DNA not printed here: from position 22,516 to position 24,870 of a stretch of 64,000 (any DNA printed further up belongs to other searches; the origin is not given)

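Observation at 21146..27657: Undersized eliminase-type glycyl radical enzyme with a PflA-sized activase, translationally coupled to a GH51 arabinofuranosidase and an amino-acid symporter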

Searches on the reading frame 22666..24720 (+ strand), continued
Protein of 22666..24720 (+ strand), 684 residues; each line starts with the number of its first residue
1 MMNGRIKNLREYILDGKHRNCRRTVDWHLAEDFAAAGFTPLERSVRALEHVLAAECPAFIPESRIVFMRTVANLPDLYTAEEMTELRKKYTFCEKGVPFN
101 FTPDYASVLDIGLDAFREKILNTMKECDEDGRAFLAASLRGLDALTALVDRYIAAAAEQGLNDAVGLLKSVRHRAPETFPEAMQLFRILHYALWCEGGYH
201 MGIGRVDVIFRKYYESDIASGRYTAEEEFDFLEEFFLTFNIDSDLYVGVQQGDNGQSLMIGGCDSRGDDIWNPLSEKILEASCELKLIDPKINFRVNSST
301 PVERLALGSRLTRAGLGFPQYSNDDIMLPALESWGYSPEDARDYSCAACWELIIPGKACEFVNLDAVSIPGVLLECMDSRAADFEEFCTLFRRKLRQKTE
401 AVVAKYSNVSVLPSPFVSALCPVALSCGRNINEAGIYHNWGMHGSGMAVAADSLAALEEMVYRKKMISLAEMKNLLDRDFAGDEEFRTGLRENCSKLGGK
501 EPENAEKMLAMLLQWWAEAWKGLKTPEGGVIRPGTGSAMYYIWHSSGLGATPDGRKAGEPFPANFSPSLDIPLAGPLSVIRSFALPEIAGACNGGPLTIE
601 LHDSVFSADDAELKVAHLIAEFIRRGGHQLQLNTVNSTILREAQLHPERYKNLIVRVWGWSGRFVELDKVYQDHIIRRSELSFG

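Call 63: find_encoding_contigs(protein=P0004, flank=7000, max_places=2)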
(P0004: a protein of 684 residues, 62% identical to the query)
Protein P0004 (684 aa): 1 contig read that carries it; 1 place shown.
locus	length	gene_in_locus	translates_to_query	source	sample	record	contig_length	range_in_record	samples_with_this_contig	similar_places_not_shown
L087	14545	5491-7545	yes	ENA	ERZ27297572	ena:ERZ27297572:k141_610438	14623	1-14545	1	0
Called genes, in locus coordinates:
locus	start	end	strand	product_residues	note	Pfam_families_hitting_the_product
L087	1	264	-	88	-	?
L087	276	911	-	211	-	PF07826:IMP_cyclohyd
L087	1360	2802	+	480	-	-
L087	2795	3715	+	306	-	PF00535:Glycos_transf_2, PF13641:Glyco_tranf_2_3 (weak)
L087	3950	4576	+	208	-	PF01914:MarC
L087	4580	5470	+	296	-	-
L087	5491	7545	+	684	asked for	PF02901:PFL-like, PF01228:Gly_radical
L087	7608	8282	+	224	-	-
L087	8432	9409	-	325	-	-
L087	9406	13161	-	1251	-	PF00128:Alpha-amylase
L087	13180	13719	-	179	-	PF02018:CBM_4_9 (faint)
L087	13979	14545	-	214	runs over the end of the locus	?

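Call 64: find_encoding_contigs(protein=P0009, flank=7000, max_places=2)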
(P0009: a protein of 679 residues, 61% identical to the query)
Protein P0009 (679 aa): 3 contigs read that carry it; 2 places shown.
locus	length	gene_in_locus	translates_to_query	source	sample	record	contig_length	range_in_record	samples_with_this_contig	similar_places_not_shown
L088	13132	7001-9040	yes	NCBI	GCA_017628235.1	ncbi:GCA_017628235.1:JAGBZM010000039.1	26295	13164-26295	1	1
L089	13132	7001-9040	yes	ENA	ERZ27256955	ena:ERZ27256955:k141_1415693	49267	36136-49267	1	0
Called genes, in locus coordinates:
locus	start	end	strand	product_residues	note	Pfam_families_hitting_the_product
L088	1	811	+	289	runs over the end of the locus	PF01177:Asp_Glu_race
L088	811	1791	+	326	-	PF07478:Dala_Dala_lig_C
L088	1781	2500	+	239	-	PF07722:Peptidase_C26, PF00117:GATase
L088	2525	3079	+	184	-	PF14512:TM1586_NiRdase (faint), PF00881:Nitroreductase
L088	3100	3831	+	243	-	PF00106:adh_short, PF23441:SDR (weak), PF08659:KR, PF13561:adh_short_C2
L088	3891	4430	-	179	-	PF21349:RUBY_RBDX, PF02915:Rubrerythrin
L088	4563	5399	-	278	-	PF12833:HTH_18, PF00165:HTH_AraC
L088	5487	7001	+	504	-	PF22848:ASD1_dom, PF06964:Alpha-L-AF_C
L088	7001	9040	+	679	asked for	PF02901:PFL-like, PF01228:Gly_radical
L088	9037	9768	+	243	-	PF13353:Fer4_12, PF04055:Radical_SAM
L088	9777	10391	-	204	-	-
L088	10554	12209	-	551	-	PF01676:Metalloenzyme, PF06415:iPGM_N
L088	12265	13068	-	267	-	PF00132:Hexapep (weak), PF25084:LbH_EIF2B (faint), PF25087:GMPPB_C (faint), PF00132:Hexapep (weak), PF13720:Acetyltransf_11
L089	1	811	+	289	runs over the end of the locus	PF01177:Asp_Glu_race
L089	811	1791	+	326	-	PF07478:Dala_Dala_lig_C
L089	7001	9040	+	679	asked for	PF02901:PFL-like, PF01228:Gly_radical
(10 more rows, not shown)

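Call 65: find_encoding_contigs(protein=P0017, flank=7000, max_places=2)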
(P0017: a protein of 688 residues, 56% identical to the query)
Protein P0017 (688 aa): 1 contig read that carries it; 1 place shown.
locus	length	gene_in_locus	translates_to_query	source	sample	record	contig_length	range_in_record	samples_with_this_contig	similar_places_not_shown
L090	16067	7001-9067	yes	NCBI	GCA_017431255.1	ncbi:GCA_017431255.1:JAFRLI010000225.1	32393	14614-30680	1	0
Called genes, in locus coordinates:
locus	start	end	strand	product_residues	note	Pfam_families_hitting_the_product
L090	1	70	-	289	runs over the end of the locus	PF02811:PHP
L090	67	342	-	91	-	-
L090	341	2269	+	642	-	PF16697:Yop-YscD_cpl, PF00498:FHA, PF08308:PEGA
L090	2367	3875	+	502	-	-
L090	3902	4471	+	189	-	PF05656:DUF805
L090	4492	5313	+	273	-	PF00722:Glyco_hydro_16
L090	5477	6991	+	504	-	PF22848:ASD1_dom, PF06964:Alpha-L-AF_C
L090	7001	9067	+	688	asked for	PF02901:PFL-like, PF01228:Gly_radical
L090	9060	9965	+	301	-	PF13353:Fer4_12, PF04055:Radical_SAM, PF12838:Fer4_7 (faint), PF13187:Fer4_9 (faint), PF12797:Fer4_2 (faint), PF13183:Fer4_8 (faint), PF00037:Fer4 (faint), PF12800:Fer4_4 (faint), +1 more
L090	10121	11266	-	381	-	PF16499:Melibiase_2, PF17801:Melibiase_C (weak)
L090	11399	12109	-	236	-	PF20582:UPF0758_N, PF04002:RadC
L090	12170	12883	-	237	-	PF07596:SBP_bac_10 (weak)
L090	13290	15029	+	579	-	PF02502:LacAB_rpiB, PF00464:SHMT, PF00155:Aminotran_1_2, PF01212:Beta_elim_lyase (weak)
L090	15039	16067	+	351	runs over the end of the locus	PF01120:Alpha_L_fucos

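Call 67: search_protein_families(library=ncbifam, proteins=[L070:1843-3276:+, L070:3291-4259:+, L070:4280-5776:+, L044:10162-11757:+, L067:2951-4465:+, L067:4644-5936:+, L067:11449-12426:+, L083:11317-12927:+, L043:10058-11269:+, L043:11233-12618:+], max_evalue=1e-10)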
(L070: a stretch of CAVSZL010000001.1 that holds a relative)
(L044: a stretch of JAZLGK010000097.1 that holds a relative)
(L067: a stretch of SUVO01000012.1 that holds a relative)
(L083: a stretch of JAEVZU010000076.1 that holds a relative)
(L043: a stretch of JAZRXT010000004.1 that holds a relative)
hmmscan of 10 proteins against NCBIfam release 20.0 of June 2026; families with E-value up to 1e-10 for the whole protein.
L070:1843-3276:+ (477 aa): 1 family
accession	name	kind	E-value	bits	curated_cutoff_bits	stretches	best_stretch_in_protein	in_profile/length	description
NF048012.1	SlpQosIsomSftI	equivalog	2.5e-43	148.4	700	1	7-419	4-399/443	sulfoquinovose isomerase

L070:3291-4259:+ (322 aa): 9 families
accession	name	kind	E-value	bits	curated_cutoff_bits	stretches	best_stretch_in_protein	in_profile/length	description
NF041368.1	Fbpase2_Halo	equivalog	2.1e-19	69.7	500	1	77-288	64-278/333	class II fructose-bisphosphate aldolase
TIGR00167.1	cbbA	subfamily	8.2e-16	58.2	215.6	1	96-305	70-273/290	ketose-bisphosphate aldolase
NF006042.0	PRK08185.1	subfamily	6.6e-15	55.2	405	1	103-309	73-271/287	hypothetical protein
TIGR01859.1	fruc_bis_ald_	equivalog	3.4e-14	53.2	343.05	1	100-314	72-274/282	class II fructose-1,6-bisphosphate aldolase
NF005943.0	PRK07998.1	equivalog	1.6e-13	50.8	364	1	103-313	75-275/283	class II aldolase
NF009374.0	PRK12737.1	subfamily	8e-13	48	383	1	101-265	73-235/284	tagatose-bisphosphate aldolase subunit GatY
NF009497.0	PRK12857.1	equivalog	2e-12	47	423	1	103-284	75-254/284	class II fructose-1,6-bisphosphate aldolase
NF005284.0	PRK06801.1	equivalog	5.5e-12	45.6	406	1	128-310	98-273/286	ketose 1,6-bisphosphate aldolase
NF006626.0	PRK09195.1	subfamily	1.3e-11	44.1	384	1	101-266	73-236/284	tagatose-bisphosphate aldolase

L070:4280-5776:+ (498 aa): 12 families
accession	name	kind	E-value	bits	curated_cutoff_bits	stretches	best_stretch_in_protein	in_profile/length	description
TIGR01312.1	XylB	equivalog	9.3e-68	228.9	380.25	1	4-491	1-480/481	xylulokinase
TIGR01311.1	glycerol_kin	equivalog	7.9e-51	172.9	590.35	1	4-489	4-488/496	glycerol kinase GlpK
NF000756.0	PRK00047.1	subfamily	2.4e-49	168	498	1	4-489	8-489/502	glycerol kinase GlpK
TIGR01314.1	gntK_FGGY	equivalog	2.1e-44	151.9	648.55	1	3-494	2-493/505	gluconokinase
NF008187.0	PRK10939.1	equivalog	2.4e-42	145.3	528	1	3-490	6-499/521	autoinducer-2 kinase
TIGR02628.1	fuculo_kin_coli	equivalog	3.5e-41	141.6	470.9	1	7-472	7-464/465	L-fuculokinase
NF011601.0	PRK15027.1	equivalog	1.1e-33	116.5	912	1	4-494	3-479/484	xylulokinase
TIGR01315.1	5C_CHO_kinase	subfamily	6.1e-25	87.9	408.7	1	3-197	2-207/541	FGGY family pentulose kinase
NF003154.0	PRK04123.1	equivalog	6.7e-22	77.9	428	1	120-493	149-536/554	ribulokinase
TIGR02627.1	rhamnulo_kin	equivalog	3e-17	62.3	527.95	1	7-263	4-256/454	rhamnulokinase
TIGR01234.1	L-ribulokinase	equivalog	1.9e-13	50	583.25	1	120-494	148-530/536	ribulokinase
NF007925.0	PRK10640.1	equivalog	3.5e-12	45.5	639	1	24-272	27-270/489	rhamnulokinase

L044:10162-11757:+ (531 aa): 11 families
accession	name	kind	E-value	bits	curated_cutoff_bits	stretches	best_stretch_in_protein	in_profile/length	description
TIGR01312.1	XylB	equivalog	1.3e-145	485.7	380.25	1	37-518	1-480/481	xylulokinase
NF011601.0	PRK15027.1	equivalog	2.5e-90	303.2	912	1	37-516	3-478/484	xylulokinase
TIGR01314.1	gntK_FGGY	equivalog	6e-78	262.6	648.55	1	36-516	2-488/505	gluconokinase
NF008187.0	PRK10939.1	equivalog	9.3e-66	222.5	528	1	34-526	4-508/521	autoinducer-2 kinase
TIGR01311.1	glycerol_kin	equivalog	2.7e-48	164.5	590.35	1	36-501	3-474/496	glycerol kinase GlpK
NF003154.0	PRK04123.1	equivalog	1.2e-42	146.4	428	1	354-519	369-535/554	ribulokinase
NF000756.0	PRK00047.1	subfamily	7e-40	136.8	498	1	35-488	6-464/502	glycerol kinase GlpK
TIGR01234.1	L-ribulokinase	equivalog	4.5e-33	114.8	583.25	1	354-517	362-526/536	ribulokinase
TIGR01315.1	5C_CHO_kinase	subfamily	1.1e-32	113.5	408.7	2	36-280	2-262/541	FGGY family pentulose kinase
TIGR02628.1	fuculo_kin_coli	equivalog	1.9e-32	112.8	470.9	1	39-500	6-465/465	L-fuculokinase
TIGR02627.1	rhamnulo_kin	equivalog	2.7e-14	52.6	527.95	0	114-249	78-212/454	rhamnulokinase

L067:2951-4465:+ (504 aa): 1 family
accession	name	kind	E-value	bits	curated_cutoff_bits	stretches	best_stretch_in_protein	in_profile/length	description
NF006974.0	PRK09444.1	equivalog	1.8e-133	446.1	689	1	26-499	4-458/460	Re/Si-specific NAD(P)(+) transhydrogenase subunit beta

L067:4644-5936:+ (430 aa): 0 families

L067:11449-12426:+ (325 aa): 6 families
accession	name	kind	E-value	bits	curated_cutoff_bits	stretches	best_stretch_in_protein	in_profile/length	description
TIGR03234.1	OH-pyruv-isom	equivalog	4.4e-29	101.6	353.45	1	146-310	83-247/254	hydroxypyruvate isomerase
NF043033.1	OxoTetrIsom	equivalog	1.6e-28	100.1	325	1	142-309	80-243/251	2-oxo-tetronate isomerase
NF007444.0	PRK09997.1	equivalog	1.2e-22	80.6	465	1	147-308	85-246/258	hydroxypyruvate isomerase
NF051856.1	PsicseEpim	equivalog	7.8e-15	55.4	300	1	127-302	71-244/287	D-psicose 3-epimerase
NF041099.2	keto_glucon_epim_IolO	equivalog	4.9e-14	52.3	300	1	144-302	90-245/269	5-keto-L-gluconate epimerase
NF007441.0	PRK09989.1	equivalog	6.2e-12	45.8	412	1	180-312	118-250/258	HPr family phosphocarrier protein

L083:11317-12927:+ (536 aa): 33 families (the best 25 are shown)
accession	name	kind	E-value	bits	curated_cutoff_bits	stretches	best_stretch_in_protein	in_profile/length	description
NF047788.1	TransRegPocR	equivalog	2.5e-21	76.2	500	1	427-534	186-292/296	transcriptional regulator PocR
NF006900.1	PRK09390.1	equivalog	6.4e-19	68.3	255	1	3-139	7-141/203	response regulator FixJ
NF007860.0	PRK10572.1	equivalog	3.1e-18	65.7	208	1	414-534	167-286/292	arabinose operon transcriptional regulator AraC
NF008677.0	PRK11697.1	equivalog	1.5e-17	63.7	246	1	1-135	2-133/238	two-component system response regulator BtsR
NF047455.1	TF_Staph_AryK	equivalog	2.3e-16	59.2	850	1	362-531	97-257/759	transcriptional regulator AryK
NF010028.0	PRK13503.1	equivalog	7.8e-16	58.3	288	1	429-531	169-271/278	HTH-type transcriptional activator RhaS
TIGR01818.1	ntrC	equivalog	1.3e-15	57.2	558.6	1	3-132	1-128/463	nitrogen regulation protein NR(I)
NF007935.0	PRK10651.1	equivalog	1.4e-15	57.1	250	1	2-114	8-120/216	two-component system response regulator NarL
NF053512.1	nitric_RR_NosR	exception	2.4e-15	56.5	400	1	3-140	1-136/422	response regulator c-di-GMP phosphodiesterase, NosR family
NF007969.0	PRK10693.1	equivalog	2.7e-15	56.2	329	1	2-106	9-111/337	two-component system response regulator RssB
NF008469.0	PRK11361.1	equivalog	7e-15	54.7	714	1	2-114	6-116/461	acetoacetate metabolism transcriptional regulator AtoC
TIGR04094.1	adjacent_YSIRK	equivalog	3e-14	52.8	200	1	435-530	289-383/383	YSIRK-targeted surface antigen transcriptional regulator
NF001965.0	PRK00742.1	subfamily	3.8e-14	52.7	293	1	1-134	4-140/357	chemotaxis-specific protein-glutamate methyltransferase CheB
NF052596.1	RR_EAL_PvrR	equivalog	6.1e-14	51.4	580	1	1-154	4-160/398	response regulator cyclic di-GMP phosphodiesterase PvrR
NF047793.1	ResRegPgtA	equivalog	9.2e-14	51.1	650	1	27-136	30-140/414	two-component system response regulator PgtA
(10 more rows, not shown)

L043:10058-11269:+ (403 aa): 0 families

L043:11233-12618:+ (461 aa): 11 families
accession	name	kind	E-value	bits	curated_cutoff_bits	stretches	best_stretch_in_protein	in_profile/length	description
TIGR00838.1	argH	equivalog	7.4e-88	295.5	279.5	1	36-401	22-387/455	argininosuccinate lyase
NF008964.0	PRK12308.1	equivalog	8.7e-70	235.8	657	1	35-403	23-391/624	argininosuccinate lyase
NF002563.0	PRK02186.1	subfamily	7.5e-52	176.7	625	1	50-415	446-812/890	argininosuccinate lyase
NF005000.0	PRK06389.1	equivalog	6.5e-42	144.1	388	1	21-402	11-381/434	argininosuccinate lyase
NF005218.0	PRK06705.1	equivalog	1.4e-35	123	883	1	50-400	46-397/502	argininosuccinate lyase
NF052535.1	CoM_syn_XcbC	exception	4.3e-34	118.1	575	1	50-406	44-396/495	2-phosphosulfolactate phosphatase XcbC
TIGR00928.1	purB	equivalog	2.6e-18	66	326.2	1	68-404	42-385/436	adenylosuccinate lyase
NF006500.1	PRK08937.2-4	subfamily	1.5e-15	56.9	626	1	109-371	95-358/448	adenylosuccinate lyase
TIGR02426.1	protocat_pcaB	equivalog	2e-15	56.6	355.75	1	89-318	66-294/338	3-carboxy-cis,cis-muconate cycloisomerase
NF008909.0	PRK12273.1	subfamily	1.1e-14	54.1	510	1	115-318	137-348/474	aspartate ammonia-lyase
NF006554.0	PRK09053.1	equivalog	4.2e-12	45.6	595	1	108-372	96-361/453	3-carboxy-cis,cis-muconate cycloisomerase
